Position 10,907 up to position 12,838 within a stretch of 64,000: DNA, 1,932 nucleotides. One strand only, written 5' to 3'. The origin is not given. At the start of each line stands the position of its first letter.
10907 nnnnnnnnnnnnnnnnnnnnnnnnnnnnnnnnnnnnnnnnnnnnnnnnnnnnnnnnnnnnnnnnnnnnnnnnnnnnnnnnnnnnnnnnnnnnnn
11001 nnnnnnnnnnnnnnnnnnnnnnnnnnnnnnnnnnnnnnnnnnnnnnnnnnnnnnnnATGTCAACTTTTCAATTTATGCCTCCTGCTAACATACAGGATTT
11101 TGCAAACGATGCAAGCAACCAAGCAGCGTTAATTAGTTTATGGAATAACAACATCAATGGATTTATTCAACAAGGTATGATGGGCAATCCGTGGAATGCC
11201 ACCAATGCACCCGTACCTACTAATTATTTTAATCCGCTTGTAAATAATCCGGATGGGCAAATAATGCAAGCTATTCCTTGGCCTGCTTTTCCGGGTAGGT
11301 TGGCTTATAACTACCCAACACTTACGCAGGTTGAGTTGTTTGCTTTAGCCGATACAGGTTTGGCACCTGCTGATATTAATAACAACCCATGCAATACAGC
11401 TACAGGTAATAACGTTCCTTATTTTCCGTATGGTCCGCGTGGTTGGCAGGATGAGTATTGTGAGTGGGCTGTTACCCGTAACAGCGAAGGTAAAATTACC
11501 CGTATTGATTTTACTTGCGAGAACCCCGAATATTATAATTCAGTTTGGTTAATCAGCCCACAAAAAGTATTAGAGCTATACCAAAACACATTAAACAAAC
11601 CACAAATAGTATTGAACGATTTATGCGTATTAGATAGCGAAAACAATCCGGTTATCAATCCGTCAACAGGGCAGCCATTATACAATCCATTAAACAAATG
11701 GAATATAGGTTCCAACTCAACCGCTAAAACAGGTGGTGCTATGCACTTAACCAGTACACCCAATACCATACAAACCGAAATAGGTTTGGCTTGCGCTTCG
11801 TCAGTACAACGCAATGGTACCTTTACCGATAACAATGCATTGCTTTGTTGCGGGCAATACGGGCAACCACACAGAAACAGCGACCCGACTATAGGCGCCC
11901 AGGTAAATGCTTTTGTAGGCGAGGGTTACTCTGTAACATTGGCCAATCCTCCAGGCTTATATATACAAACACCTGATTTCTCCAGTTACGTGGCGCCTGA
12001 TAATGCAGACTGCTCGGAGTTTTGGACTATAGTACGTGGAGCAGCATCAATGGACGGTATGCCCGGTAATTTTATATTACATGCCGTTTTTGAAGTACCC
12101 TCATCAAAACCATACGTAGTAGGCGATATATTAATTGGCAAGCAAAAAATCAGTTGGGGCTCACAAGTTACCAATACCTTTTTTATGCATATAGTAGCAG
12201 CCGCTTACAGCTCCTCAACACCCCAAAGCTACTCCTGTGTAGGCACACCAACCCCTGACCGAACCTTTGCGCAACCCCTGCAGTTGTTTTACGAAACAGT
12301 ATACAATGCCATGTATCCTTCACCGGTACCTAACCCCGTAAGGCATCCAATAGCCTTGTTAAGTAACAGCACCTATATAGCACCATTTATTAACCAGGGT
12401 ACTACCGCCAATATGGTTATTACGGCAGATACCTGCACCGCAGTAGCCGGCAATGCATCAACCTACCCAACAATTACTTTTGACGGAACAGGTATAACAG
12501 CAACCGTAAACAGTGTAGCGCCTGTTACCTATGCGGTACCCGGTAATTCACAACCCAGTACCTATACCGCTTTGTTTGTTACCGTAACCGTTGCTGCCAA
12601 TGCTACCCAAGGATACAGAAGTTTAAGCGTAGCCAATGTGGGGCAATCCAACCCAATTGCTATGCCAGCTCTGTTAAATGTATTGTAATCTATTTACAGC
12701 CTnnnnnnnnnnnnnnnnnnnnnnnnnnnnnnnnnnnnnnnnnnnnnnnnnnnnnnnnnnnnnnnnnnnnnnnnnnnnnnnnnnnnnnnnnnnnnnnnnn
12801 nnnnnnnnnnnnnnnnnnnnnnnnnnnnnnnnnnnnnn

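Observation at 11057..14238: Cassette of two large uncharacterised proteins, one with a lone C-terminal CXXCH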

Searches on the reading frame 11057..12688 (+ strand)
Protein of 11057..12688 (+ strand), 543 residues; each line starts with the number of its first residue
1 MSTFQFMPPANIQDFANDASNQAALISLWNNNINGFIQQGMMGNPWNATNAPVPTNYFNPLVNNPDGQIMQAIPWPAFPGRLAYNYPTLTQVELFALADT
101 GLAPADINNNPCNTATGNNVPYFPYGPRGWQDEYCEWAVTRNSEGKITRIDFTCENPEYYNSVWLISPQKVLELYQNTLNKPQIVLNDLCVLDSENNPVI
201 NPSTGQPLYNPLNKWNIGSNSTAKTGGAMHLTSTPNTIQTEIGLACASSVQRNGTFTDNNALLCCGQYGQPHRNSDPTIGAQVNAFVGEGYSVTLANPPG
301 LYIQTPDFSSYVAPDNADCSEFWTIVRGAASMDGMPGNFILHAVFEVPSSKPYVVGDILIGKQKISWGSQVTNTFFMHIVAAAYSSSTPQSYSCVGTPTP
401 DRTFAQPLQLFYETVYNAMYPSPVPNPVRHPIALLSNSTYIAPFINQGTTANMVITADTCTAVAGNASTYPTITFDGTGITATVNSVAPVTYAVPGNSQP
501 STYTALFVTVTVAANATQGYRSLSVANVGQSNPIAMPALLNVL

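Call 3: search_protein_families(library=pfam, proteins=[window:11057-12688:+], max_evalue=1)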
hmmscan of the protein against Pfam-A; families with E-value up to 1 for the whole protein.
window:11057-12688:+ (543 aa): 1 family
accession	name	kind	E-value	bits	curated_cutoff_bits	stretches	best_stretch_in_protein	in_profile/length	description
PF25549.1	DUF7927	-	0.082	13.6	31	1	439-523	23-105/132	Domain of unknown function (DUF7927)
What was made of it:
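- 12389..12685 (+): C-terminal Ig-like (IPT/TIG) beta-sandwich domain of A (aa ~445-543). Weak DUF7927 hit at aa 439-523 (call 3).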

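Call 4: search_protein_families(library=ncbifam, proteins=[window:11057-12688:+], max_evalue=1)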
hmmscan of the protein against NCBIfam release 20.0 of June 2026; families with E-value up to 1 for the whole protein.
window:11057-12688:+ (543 aa): 0 families

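Call 5: search_solved_structures(query=window:11057-12685:+, max_evalue=10)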
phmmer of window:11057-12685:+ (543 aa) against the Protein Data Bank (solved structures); distinct sequences matched with E-value up to 10: 1.
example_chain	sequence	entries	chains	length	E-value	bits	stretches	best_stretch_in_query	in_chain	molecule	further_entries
2rp4_A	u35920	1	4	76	1.4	10.6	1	126-160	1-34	Transcription factor p53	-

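Call 7: find_homologous_proteins(query=window:11057-12685:+)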
Query window:11057-12685:+ (543 aa): 1128 proteins with E <= 0.001 among 8000 candidates; the best 120 are listed.
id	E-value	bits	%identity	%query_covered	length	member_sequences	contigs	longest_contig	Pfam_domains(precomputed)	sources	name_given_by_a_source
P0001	0.0e+0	1246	100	100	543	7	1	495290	PF26676.1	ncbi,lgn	ncbi:MAG: hypothetical protein V4538_11635 [Bacteroidota bacterium]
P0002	3.4e-291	985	79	100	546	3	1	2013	PF26676.1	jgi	jgi:hypothetical protein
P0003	7.3e-202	690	60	99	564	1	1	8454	PF26676.1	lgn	-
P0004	1.3e-200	686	59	100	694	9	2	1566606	PF26676.1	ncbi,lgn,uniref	ncbi:hypothetical protein [Chitinophaga sp.]|uniref:hypothetical protein n=1 Tax=Chitinophaga sp. Ta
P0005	5.8e-200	684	60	100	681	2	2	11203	PF26676.1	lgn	-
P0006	1.5e-199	682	60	99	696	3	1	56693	PF26676.1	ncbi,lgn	-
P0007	4.3e-199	681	58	100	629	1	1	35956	PF26676.1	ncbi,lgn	ncbi:MAG: hypothetical protein ACPG5B_05930 [Chitinophagales bacterium]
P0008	4.4e-199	681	59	100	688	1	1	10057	PF26676.1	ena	-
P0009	2.0e-198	679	60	100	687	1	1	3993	PF26676.1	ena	-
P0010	2.2e-198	678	59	100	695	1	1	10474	PF26676.1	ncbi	-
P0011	4.4e-198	677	59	100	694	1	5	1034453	PF26676.1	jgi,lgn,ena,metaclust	metaclust:\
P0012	5.2e-198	677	59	100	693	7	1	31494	PF26676.1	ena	-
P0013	1.3e-197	676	58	99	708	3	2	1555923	PF26676.1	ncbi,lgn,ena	-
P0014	1.7e-197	676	58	100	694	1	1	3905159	PF26676.1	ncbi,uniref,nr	ncbi:hypothetical protein [Chitinophaga qingshengii]|uniref:Uncharacterized protein n=1 Tax=Chitinop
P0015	1.7e-197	675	59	100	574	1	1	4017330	PF26676.1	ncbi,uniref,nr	ncbi:hypothetical protein [Chitinophaga flava]|uniref:Uncharacterized protein n=1 Tax=Chitinophaga f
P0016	5.5e-197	674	60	100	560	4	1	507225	PF26676.1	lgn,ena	-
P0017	1.2e-196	673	58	99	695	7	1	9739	PF26676.1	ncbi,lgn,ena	-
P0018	3.2e-196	671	58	100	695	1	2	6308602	PF26676.1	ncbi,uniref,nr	ncbi:hypothetical protein [Chitinophaga vietnamensis]|uniref:hypothetical protein n=1 Tax=Chitinopha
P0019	4.4e-196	671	58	100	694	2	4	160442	PF26676.1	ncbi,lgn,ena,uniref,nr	ncbi:hypothetical protein ACTJJ0_30095 [Chitinophaga sp. 22321]|uniref:Uncharacterized protein n=1 T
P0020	9.7e-196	670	58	100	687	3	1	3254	PF26676.1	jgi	-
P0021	1.2e-195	669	57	99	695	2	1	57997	PF26676.1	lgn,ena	-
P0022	1.8e-195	669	57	99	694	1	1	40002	PF26676.1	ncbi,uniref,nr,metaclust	ncbi:hypothetical protein [Aquimarina pacifica]|uniref:hypothetical protein n=1 Tax=Aquimarina pacif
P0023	1.9e-195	669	57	100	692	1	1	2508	PF26676.1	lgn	-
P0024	2.6e-195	668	58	100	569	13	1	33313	PF26676.1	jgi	jgi:hypothetical protein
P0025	4.0e-195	668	58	100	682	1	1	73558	PF26676.1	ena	-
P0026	5.1e-195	667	57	99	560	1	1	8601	PF26676.1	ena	-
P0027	1.1e-194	666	59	99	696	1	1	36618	PF26676.1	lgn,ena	-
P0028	1.6e-194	666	58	99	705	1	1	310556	PF26676.1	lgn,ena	-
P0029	2.3e-194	665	58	100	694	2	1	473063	PF26676.1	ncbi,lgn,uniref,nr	ncbi:hypothetical protein SAMN05444266_109339 [Chitinophaga jiangningensis]|uniref:Uncharacterized p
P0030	6.2e-194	664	58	100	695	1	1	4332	PF26676.1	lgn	-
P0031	6.3e-194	664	57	100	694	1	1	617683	PF26676.1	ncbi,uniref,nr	ncbi:hypothetical protein [Chitinophaga solisilvae]|uniref:hypothetical protein n=1 Tax=Chitinophaga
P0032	6.5e-194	664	56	99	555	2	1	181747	PF26676.1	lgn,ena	-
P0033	7.9e-194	663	58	99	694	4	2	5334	PF26676.1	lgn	-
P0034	9.3e-194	663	57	99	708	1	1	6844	PF26676.1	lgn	-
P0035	1.7e-193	662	59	100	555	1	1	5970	PF26676.1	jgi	jgi:hypothetical protein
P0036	2.1e-193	662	58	100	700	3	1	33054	PF26676.1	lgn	-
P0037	6.2e-193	660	59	99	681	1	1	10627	PF26676.1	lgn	-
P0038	7.0e-193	660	58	100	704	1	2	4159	PF26676.1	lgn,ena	-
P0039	9.5e-193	660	58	100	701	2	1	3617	PF26676.1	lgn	-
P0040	1.2e-192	659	57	99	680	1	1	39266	PF26676.1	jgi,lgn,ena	-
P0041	1.2e-192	659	57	100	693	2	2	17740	PF26676.1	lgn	-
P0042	1.9e-192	659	59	99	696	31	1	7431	PF26676.1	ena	-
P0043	2.1e-192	659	57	100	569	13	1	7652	PF26676.1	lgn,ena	-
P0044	2.2e-192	659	58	100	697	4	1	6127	PF26676.1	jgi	jgi:hypothetical protein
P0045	2.7e-192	658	58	100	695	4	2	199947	PF26676.1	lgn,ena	-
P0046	2.9e-192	658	58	100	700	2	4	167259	PF26676.1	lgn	-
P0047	3.2e-192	658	58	100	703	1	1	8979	PF26676.1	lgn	-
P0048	3.2e-192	658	57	100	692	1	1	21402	PF26676.1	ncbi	ncbi:MAG: hypothetical protein ABI426_01365 [Flavobacterium sp.]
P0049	5.3e-192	657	58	100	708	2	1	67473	PF26676.1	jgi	jgi:hypothetical protein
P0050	9.1e-192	657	57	100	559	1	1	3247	PF26676.1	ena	-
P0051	1.0e-191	656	59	99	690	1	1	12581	PF26676.1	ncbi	-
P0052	1.2e-191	656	56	99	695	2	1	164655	PF26676.1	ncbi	-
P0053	1.4e-191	656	56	100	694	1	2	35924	PF26676.1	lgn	-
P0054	1.5e-191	656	57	100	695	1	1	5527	PF26676.1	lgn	-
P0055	2.7e-191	655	58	100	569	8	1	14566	PF26676.1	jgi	jgi:hypothetical protein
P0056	4.3e-191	654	57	100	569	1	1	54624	PF26676.1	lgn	-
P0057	5.7e-191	654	57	100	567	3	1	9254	PF26676.1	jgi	jgi:hypothetical protein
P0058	5.9e-191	654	58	100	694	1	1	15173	PF26676.1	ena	-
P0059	6.1e-191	654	57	100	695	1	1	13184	PF26676.1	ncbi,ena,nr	ncbi:MAG TPA: hypothetical protein VJL37_02940 [Flavobacterium sp.]|nr:hypothetical protein [Flavoba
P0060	7.2e-191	654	58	100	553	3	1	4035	PF26676.1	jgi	jgi:hypothetical protein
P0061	8.2e-191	653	57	100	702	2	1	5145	PF26676.1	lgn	-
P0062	1.2e-190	653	57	99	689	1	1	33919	PF26676.1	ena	-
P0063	2.1e-190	652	57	100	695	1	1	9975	PF26676.1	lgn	-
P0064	2.1e-190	652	57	100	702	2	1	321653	PF26676.1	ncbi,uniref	ncbi:hypothetical protein [Flavobacterium sp. HJSW_4]|uniref:hypothetical protein n=1 Tax=Flavobacte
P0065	2.7e-190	652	58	100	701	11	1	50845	PF26676.1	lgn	-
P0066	3.1e-190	651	55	99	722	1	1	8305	PF26676.1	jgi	jgi:hypothetical protein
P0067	3.2e-190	651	57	99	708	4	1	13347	PF26676.1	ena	-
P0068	3.7e-190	651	59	99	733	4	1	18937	PF26676.1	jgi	jgi:hypothetical protein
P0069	3.8e-190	651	57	99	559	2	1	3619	PF26676.1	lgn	-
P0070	4.0e-190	651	59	100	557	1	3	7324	PF26676.1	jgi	jgi:hypothetical protein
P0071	4.5e-190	651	57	99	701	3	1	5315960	PF26676.1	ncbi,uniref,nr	ncbi:hypothetical protein [Flavobacterium marginilacus]|uniref:hypothetical protein n=1 Tax=Flavobac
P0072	5.8e-190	651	57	100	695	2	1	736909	PF26676.1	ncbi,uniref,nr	ncbi:hypothetical protein [Flavobacterium sp. H122]|uniref:hypothetical protein n=1 Tax=Flavobacteri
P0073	8.8e-190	650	57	100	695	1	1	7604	PF26676.1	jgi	jgi:hypothetical protein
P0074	8.9e-190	650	57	100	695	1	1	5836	PF26676.1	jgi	jgi:hypothetical protein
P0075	1.0e-189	650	59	95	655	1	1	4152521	PF26676.1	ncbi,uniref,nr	ncbi:hypothetical protein [Chitinophaga fulva]|uniref:hypothetical protein n=1 Tax=Chitinophaga fulv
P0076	1.2e-189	650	56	99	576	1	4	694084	PF26676.1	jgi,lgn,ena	-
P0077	1.3e-189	649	57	100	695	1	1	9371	PF26676.1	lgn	-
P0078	1.3e-189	649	56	99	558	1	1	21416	PF26676.1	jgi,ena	-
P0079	2.3e-189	649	57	100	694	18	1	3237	PF26676.1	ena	-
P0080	3.0e-189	648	56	99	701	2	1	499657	PF26676.1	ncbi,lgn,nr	nr:hypothetical protein [uncultured Flavobacterium sp.]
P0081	5.2e-189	647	57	100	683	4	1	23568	PF26676.1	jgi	jgi:hypothetical protein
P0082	5.7e-189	647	58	95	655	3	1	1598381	PF26676.1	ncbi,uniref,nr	ncbi:hypothetical protein [Chitinophaga varians]|uniref:hypothetical protein n=1 Tax=Chitinophaga va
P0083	6.9e-189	647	58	100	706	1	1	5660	PF26676.1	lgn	-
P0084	9.1e-189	647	56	100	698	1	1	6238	PF26676.1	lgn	-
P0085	1.4e-188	646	58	99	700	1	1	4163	PF26676.1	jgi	jgi:hypothetical protein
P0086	2.1e-188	645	58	100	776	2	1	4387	PF26676.1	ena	-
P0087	2.3e-188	645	57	100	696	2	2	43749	PF26676.1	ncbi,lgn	-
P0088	3.4e-188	645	57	100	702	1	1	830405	PF26676.1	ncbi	-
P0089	5.5e-188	644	58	100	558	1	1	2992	PF26676.1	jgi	jgi:hypothetical protein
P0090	6.6e-188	644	57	100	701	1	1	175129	PF26676.1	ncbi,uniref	ncbi:hypothetical protein [Flavobacterium rhizosphaerae]|uniref:Minor tail protein n=1 Tax=Flavobact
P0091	7.4e-188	644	56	99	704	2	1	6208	PF26676.1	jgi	-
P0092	2.5e-187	642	56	100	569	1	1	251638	PF26676.1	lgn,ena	-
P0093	4.5e-187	641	57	99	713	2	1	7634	PF26676.1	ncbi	ncbi:MAG: hypothetical protein ACXVJD_11985 [Mucilaginibacter sp.]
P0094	4.7e-187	641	55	100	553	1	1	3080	PF26676.1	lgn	-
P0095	4.9e-187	641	57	100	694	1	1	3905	PF26676.1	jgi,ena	-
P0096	1.2e-186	640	56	100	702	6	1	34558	PF26676.1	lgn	-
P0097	2.1e-186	639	56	100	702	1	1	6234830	PF26676.1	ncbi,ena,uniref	ncbi:hypothetical protein [uncultured Flavobacterium sp.]|uniref:hypothetical protein n=1 Tax=uncult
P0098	2.3e-186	639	57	99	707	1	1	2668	PF26676.1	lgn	-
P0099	3.1e-186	638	55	100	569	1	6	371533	PF26676.1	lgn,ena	-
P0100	1.0e-185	637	54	100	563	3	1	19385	PF26676.1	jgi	jgi:hypothetical protein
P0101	1.5e-185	636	56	100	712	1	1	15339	PF26676.1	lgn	-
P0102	1.6e-185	636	56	100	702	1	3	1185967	PF26676.1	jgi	jgi:hypothetical protein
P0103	2.4e-185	635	55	99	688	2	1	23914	PF26676.1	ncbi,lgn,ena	-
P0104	4.1e-185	635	56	99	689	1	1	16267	PF26676.1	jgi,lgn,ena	-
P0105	4.2e-185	635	56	99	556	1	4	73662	PF26676.1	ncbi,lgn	-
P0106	7.1e-185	634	57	100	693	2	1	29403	PF26676.1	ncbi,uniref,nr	ncbi:hypothetical protein VB264_22905 [Arcicella aquatica]|uniref:Uncharacterized protein n=1 Tax=Ar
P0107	7.3e-185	634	54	99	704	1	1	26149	PF26676.1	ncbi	ncbi:MAG: hypothetical protein ACN4GM_06165, partial [Gammaproteobacteria bacterium]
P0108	7.7e-185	634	56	99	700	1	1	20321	PF26676.1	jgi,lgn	-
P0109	1.9e-184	632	55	100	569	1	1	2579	PF26676.1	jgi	jgi:hypothetical protein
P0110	2.1e-183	629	54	100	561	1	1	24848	PF26676.1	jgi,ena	-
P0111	3.6e-183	628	56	100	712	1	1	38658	PF26676.1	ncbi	-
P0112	4.9e-182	624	55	99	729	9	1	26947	PF26676.1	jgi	jgi:hypothetical protein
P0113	9.8e-182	623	53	100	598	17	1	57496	PF26676.1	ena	-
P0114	1.1e-181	623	54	99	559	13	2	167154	PF26676.1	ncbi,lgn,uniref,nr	ncbi:hypothetical protein [Methylobacter sp. BBA5.1]|uniref:hypothetical protein n=1 Tax=Methylobact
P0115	1.2e-181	623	53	100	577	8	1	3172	PF26676.1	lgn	-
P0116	2.0e-181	622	56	100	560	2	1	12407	PF26676.1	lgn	-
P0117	2.6e-180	619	56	100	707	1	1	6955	PF26676.1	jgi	-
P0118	3.0e-180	619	55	99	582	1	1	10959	PF26676.1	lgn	-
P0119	5.4e-180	618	53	100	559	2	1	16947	PF26676.1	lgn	-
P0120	1.8e-179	616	54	100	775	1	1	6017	PF26676.1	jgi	-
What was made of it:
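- On Pfam DUF8225 (PF26676): P0001 is 100% identical to ORF A over its full length and carries a precomputed PF26676.1 hit, as do all 120 listed homologues (call 7).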

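Call 17: find_encoding_contigs(protein=P0114, flank=8000, max_places=3)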
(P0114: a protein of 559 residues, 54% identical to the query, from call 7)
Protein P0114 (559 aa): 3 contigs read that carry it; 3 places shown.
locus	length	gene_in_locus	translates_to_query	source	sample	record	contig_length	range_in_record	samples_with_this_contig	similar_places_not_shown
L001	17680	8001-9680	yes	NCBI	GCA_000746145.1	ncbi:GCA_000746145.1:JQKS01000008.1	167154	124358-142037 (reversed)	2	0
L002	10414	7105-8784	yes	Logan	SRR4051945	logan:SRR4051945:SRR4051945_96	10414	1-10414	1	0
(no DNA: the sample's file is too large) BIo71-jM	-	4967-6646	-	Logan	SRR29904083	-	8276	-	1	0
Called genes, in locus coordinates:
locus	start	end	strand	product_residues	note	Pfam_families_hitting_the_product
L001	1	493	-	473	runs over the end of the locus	PF02321:OEP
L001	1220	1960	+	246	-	PF01073:3Beta_HSD, PF01370:Epimerase, PF02719:Polysacc_synt_2 (weak), PF04321:RmlD_sub_bind, PF16363:GDP_Man_Dehyd, PF13460:NAD_binding_10 (weak), PF07993:NAD_binding_4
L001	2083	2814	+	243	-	-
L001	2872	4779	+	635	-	PF00753:Lactamase_B, PF12706:Lactamase_B_2 (weak)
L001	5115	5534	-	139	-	PF01951:Archease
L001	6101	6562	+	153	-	-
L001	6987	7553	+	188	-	PF12796:Ank_2 (weak), PF13606:Ank_3 (faint), PF00023:Ank (faint), PF13637:Ank_4 (faint), PF12796:Ank_2, PF13857:Ank_5 (weak)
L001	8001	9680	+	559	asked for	PF26676:DUF8225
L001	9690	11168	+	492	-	-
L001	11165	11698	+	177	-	-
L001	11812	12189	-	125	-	-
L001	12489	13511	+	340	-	PF00274:Glycolytic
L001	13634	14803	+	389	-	PF00871:Acetate_kinase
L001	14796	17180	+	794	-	PF09364:XFP_N, PF03894:XFP, PF09363:XFP_C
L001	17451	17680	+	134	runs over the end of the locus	-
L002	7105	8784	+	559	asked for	PF26676:DUF8225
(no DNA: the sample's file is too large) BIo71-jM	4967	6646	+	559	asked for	PF26676:DUF8225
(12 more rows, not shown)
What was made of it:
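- On Pfam DUF8225 (PF26676): The family name comes from call 17.
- Checked: However, identical and related proteins carry a precomputed PF26676 (DUF8225) hit (calls 7, 17).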

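Call 19: find_related_loci(query=A1, collection=genome_contigs, flank=10000)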
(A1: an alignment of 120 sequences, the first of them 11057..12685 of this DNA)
Query A1 (543 aa) in genome_contigs; peptide patterns used: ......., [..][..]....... (x = any residue, [..] = any of these).
245 stretches matched a pattern; 218 encode a relative of the query (tblastn E <= 1e-3); the best 80 are kept; 80 distinct loci.
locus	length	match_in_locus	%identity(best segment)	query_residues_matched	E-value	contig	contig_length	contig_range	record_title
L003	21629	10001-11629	94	1-543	0e+0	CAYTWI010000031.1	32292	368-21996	MAG TPA_asm: uncultured Bifidobacterium sp. isolate binchicken_co214_22 genome assembly, contig: NODE_1172_length_32292_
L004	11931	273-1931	58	2-542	0e+0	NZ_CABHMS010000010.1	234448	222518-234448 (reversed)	Chitinophaga vietnamensis strain BD 01, whole genome shotgun sequence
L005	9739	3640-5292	58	4-542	0e+0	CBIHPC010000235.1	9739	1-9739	MAG TPA_asm: uncultured Niastella sp. isolate SRR18156214_maxbin2_6 genome assembly, contig: ERZ27336874.2786, whole gen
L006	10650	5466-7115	59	2-542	0e+0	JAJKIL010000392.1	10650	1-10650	MAG: Niastella sp. isolate b58_HoplandSoilSeptJan k101_6326476, whole genome shotgun sequence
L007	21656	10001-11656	58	2-542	0e+0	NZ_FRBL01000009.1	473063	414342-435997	Chitinophaga jiangningensis strain DSM 27406, whole genome shotgun sequence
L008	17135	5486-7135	58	2-543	0e+0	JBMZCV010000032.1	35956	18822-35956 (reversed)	MAG: Chitinophagales bacterium isolate ME_XS_2203_1_bin_61 ME_XS_2203_1_bin_61_33, whole genome shotgun sequence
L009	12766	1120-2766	57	2-542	0e+0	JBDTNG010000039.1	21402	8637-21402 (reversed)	MAG: Flavobacterium sp. isolate cluster3_bin.145 NODE_8466_length_21402_cov_5.364032, whole genome shotgun sequence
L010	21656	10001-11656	58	2-542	0e+0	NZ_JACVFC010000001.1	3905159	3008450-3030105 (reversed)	Chitinophaga qingshengii strain JCM 30026 1, whole genome shotgun sequence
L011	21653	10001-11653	57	2-542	0e+0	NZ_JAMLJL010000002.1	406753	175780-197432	Flavobacterium amniphilum strain KYPY10 Scaffold2, whole genome shotgun sequence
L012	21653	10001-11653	57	4-543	0e+0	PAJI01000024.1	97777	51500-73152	MAG: Crocinitomicaceae bacterium isolate SAT99 169878, whole genome shotgun sequence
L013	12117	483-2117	57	1-543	0e+0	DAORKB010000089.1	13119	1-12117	MAG TPA_asm: Bacteroidia bacterium isolate AMR_MDS_5536 NODE_1302_length_13119_cov_6.481017, whole genome shotgun sequen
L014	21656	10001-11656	58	2-542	0e+0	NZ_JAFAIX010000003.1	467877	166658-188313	MAG: Chitinophaga sp. isolate CP_BE_BS_R2_1 BE_BS_R2_k147_4059145, whole genome shotgun sequence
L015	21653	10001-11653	57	4-542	0e+0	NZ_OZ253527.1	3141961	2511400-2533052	MAG: Flavobacterium sp. isolate 96db6ad6-466c-4566-a796-db99db3e51df chromosome 1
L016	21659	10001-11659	57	2-542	0e+0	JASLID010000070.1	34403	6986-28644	MAG: Flavobacterium sp. isolate UTK_advanced.final.10 k67_5541937, whole genome shotgun sequence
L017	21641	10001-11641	58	4-542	0e+0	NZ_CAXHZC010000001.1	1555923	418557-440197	MAG: uncultured Arcticibacterium sp. isolate ERR7163068_concoct_91 ERZ8868305.1, whole genome shotgun sequence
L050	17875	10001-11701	50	1-543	8e-170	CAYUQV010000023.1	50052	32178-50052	MAG TPA_asm: uncultured Methylocucumis sp. isolate SRP272421_co2_532 genome assembly, contig: NODE_1137_length_50052_cov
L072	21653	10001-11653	46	6-543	5e-148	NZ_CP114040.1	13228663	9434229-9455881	Nannocystis punicea strain FL3 chromosome, complete genome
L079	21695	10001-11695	45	6-540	7e-134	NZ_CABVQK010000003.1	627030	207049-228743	Burkholderia lata isolate R-18110, whole genome shotgun sequence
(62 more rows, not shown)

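Call 25: predict_structure(alignment_id=A1)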
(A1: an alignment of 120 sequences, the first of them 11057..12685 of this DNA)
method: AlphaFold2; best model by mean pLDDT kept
length: 543 residues; sequences in the alignment: 120
mean_pLDDT: 92.2   pTM: 0.92
mean pLDDT of the five models: 92.2, 90.8, 89.9, 89.8, 89.3
residues with pLDDT >= 90: 427; 70-90: 97; 50-70: 19; < 50: 0
segments of 3 or more residues with pLDDT < 50: none
pLDDT, mean of each block of 10 residues (from residue 1): 86 97 96 94 93 93 92 91 92 92 88 88 68 82 98 93 96 98 97 94 92 90 94 78 93 89 90 87 94 95 95 98 97 95 97 98 96 94 96 94 94 95 83 78 95 97 97 96 98 78 96 97 96 91 95
secondary structure, 60 per line:
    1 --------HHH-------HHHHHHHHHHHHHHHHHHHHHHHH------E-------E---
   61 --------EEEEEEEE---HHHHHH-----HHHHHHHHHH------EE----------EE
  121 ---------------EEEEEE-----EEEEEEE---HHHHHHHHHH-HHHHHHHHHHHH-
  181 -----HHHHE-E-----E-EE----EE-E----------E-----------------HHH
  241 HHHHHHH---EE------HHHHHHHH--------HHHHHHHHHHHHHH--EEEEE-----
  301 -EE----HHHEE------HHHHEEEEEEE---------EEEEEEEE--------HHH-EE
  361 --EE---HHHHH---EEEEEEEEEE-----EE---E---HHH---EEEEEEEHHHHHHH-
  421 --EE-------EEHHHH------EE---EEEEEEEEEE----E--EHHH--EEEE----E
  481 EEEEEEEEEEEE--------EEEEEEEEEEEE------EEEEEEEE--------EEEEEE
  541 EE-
elements in order: H19-42 E69-76 H80-85 H91-100 E136-141 E147-153 H157-166 H168-179 H186-189 H238-247 H259-266 H275-288 E291-295 H319-322 E323-329 E339-346 H368-372 E376-385 E406-412 H413-419 H434-437 E449-458 E472-475 E480-492 E501-512 E519-526 E535-542
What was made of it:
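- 11057..12688 (+): Gene A: DUF8225 protein, 543 aa, no signal peptide. The N-terminal ~430-aa domain has an unmatched fold. It lacks the extra C-terminal ~140-aa domain present in most homologues (~695 aa). The AF2 model has pLDDT 92.2 and pTM 0.92 (call 25).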
